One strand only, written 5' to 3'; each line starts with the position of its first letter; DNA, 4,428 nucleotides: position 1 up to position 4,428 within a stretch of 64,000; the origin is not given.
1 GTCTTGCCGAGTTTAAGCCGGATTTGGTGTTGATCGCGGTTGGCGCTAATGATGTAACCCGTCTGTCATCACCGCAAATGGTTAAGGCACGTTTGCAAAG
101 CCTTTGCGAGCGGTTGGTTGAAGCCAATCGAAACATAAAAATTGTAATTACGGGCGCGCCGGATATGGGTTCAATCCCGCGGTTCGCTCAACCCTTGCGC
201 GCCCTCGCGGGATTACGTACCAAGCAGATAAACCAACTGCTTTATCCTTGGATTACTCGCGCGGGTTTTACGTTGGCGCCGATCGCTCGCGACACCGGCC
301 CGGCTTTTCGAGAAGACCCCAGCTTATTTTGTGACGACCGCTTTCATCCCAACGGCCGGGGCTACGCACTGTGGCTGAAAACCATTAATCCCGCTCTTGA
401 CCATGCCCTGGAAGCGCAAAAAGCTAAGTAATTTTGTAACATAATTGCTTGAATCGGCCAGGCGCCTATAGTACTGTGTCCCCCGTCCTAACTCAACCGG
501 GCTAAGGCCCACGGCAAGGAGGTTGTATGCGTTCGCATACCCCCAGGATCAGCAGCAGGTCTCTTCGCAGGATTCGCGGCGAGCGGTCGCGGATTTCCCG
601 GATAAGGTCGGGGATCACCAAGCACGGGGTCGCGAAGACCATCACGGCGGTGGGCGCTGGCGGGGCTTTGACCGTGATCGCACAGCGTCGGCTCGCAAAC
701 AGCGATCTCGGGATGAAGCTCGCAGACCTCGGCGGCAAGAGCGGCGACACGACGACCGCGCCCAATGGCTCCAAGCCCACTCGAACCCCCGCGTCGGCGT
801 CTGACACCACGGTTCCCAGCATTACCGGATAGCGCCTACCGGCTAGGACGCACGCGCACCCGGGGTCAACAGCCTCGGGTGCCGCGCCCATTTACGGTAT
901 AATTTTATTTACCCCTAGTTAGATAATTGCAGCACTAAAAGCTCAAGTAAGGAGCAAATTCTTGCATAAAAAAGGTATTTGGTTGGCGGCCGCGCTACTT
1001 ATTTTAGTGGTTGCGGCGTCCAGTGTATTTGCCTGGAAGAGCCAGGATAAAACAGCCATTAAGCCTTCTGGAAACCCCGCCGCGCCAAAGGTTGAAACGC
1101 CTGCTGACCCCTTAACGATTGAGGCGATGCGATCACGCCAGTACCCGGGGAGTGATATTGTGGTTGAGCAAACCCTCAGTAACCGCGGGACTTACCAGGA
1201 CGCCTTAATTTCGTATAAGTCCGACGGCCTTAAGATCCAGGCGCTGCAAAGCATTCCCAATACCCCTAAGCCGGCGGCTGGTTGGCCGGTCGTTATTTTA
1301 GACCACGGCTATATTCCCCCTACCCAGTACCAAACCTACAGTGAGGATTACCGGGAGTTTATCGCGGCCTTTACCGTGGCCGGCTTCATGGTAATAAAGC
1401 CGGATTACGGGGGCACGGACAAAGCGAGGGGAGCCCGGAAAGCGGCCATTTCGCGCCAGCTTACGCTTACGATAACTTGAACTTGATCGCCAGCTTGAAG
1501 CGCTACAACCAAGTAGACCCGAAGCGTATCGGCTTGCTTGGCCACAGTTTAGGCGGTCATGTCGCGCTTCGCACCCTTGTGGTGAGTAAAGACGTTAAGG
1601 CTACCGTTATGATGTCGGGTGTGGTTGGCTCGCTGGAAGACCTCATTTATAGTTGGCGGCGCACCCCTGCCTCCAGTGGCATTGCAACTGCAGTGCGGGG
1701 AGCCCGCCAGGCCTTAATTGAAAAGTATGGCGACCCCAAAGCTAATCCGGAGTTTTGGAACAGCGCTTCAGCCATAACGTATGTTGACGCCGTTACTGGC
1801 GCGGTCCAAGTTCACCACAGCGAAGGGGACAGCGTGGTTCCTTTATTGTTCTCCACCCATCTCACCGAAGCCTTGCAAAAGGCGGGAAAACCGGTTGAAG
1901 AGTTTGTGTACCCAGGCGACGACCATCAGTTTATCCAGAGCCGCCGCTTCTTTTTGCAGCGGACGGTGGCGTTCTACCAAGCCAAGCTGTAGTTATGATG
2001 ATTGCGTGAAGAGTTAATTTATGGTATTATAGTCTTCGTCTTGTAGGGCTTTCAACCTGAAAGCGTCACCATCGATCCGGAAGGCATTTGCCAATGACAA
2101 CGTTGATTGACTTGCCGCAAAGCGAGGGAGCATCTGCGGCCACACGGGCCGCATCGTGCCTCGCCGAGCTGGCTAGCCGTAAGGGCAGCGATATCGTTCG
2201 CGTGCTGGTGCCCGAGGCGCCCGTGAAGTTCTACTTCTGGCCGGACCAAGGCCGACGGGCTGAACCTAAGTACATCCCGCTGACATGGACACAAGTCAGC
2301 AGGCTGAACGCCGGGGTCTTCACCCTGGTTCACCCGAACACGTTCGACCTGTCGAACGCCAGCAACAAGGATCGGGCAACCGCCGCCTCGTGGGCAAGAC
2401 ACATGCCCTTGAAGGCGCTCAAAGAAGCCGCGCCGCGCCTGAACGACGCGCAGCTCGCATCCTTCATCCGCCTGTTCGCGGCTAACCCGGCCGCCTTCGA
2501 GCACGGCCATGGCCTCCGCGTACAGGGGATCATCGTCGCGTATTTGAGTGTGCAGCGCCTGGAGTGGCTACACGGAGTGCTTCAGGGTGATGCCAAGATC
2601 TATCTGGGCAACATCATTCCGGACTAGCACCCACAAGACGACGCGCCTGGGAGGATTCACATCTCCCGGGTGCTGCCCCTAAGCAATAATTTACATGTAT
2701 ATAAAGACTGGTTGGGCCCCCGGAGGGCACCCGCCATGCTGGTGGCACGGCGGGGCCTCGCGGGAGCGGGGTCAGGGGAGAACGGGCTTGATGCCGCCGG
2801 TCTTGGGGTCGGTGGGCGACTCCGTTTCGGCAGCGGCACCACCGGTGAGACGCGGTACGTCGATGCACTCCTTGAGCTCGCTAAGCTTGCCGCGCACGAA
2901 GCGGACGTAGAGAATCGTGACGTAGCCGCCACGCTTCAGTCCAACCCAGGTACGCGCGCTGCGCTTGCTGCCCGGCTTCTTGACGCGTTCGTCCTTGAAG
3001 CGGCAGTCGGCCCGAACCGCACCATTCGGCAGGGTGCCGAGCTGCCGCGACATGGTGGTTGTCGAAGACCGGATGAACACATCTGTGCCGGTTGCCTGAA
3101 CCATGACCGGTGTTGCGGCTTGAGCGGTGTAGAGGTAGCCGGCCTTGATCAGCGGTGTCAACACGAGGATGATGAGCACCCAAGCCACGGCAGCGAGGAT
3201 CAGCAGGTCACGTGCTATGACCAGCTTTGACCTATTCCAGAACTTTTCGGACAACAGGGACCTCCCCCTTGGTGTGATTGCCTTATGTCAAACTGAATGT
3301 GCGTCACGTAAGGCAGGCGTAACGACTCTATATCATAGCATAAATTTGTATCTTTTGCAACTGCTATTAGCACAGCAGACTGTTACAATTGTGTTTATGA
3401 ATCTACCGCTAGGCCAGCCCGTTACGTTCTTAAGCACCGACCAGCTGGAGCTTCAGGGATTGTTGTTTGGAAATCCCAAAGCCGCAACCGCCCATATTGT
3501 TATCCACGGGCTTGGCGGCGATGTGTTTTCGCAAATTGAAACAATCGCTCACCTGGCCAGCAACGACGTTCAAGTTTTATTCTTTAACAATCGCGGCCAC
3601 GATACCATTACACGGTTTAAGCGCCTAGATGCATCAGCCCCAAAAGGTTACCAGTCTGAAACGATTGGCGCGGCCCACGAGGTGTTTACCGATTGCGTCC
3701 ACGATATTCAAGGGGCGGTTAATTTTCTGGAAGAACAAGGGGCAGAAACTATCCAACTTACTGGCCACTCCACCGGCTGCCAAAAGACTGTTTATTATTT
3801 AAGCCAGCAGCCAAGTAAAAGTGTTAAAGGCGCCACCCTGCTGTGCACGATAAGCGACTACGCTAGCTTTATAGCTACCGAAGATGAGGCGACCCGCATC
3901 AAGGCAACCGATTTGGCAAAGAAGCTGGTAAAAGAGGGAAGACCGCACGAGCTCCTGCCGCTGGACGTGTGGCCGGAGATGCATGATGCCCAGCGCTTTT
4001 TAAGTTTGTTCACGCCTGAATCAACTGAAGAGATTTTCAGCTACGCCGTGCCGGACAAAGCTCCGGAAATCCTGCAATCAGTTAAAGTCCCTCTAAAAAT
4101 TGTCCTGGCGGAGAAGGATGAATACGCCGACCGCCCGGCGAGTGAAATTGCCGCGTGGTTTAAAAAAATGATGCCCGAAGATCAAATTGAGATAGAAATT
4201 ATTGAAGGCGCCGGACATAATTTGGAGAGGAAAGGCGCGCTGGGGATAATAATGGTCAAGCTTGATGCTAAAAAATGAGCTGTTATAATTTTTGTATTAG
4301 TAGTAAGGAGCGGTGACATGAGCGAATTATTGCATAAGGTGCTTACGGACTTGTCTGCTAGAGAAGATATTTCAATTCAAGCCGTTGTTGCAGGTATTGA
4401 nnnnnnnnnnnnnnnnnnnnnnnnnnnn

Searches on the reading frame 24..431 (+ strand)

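Call 63: search_protein_families(library=pfam, proteins=[window:24-431:+], max_evalue=0.001)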
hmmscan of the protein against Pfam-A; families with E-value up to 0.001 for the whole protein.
window:24-431:+ (135 aa): 2 families
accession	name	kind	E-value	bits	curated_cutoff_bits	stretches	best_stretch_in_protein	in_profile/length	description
PF13472.12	Lipase_GDSL_2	-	1e-13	52.6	32.9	1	2-116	66-178/178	GDSL-like Lipase/Acylhydrolase family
PF00657.28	Lipase_GDSL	-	5.2e-09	37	23.6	1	1-119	79-206/208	GDSL-like Lipase/Acylhydrolase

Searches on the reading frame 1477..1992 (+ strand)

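Call 63: search_protein_families(library=pfam, proteins=[window:1477-1992:+], max_evalue=0.001)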
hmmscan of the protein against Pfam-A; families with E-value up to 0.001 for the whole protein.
window:1477-1992:+ (171 aa): 8 families
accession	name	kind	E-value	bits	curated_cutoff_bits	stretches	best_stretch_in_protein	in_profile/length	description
PF00326.27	Peptidase_S9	-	7.6e-13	48.9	22.6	1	8-169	56-208/213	Prolyl oligopeptidase family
PF01738.24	DLH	-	2.9e-10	40.5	21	1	4-157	85-193/217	Dienelactone hydrolase family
PF20434.5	BD-FAE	-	1.3e-09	38.4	26.8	1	12-133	85-215/215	BD-FAE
PF08840.17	BAAT_C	-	2.8e-07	31.2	20.9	1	6-150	12-158/210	BAAT / Acyl-CoA thioester hydrolase C terminal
PF07859.19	Abhydrolase_3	-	4.5e-07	30.3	25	1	10-153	65-209/210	alpha/beta hydrolase fold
PF12697.13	Abhydrolase_6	-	4.7e-06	27.9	26.3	1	7-154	61-178/217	Alpha/beta hydrolase family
PF02230.22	Abhydrolase_2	-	2.2e-05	24.8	23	0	109-154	158-203/217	Phospholipase/Carboxylesterase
PF07819.20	PGAP1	-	0.00037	20.8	24.3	1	3-44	78-119/233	PGAP1-like alpha/beta domain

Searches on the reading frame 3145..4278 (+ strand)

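Call 63: search_protein_families(library=pfam, proteins=[window:3145-4278:+], max_evalue=0.001)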
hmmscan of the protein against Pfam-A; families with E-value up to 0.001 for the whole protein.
window:3145-4278:+ (377 aa): 5 families
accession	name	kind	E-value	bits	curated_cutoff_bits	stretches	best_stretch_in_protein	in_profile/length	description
PF08538.16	DUF1749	-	3.5e-23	82.6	24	1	185-365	84-283/299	Protein of unknown function (DUF1749)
PF12146.15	Hydrolase_4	-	1.1e-09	38.4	27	1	117-360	7-234/239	Serine aminopeptidase, S33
PF00561.26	Abhydrolase_1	-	3e-08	34.1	25.8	1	118-250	4-116/245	alpha/beta hydrolase fold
PF12697.13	Abhydrolase_6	-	1.3e-07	32.9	26.3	1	118-359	2-205/217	Alpha/beta hydrolase family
PF12048.14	DUF3530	-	0.00091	19.1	29.8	0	171-228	165-222/310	Protein of unknown function (DUF3530)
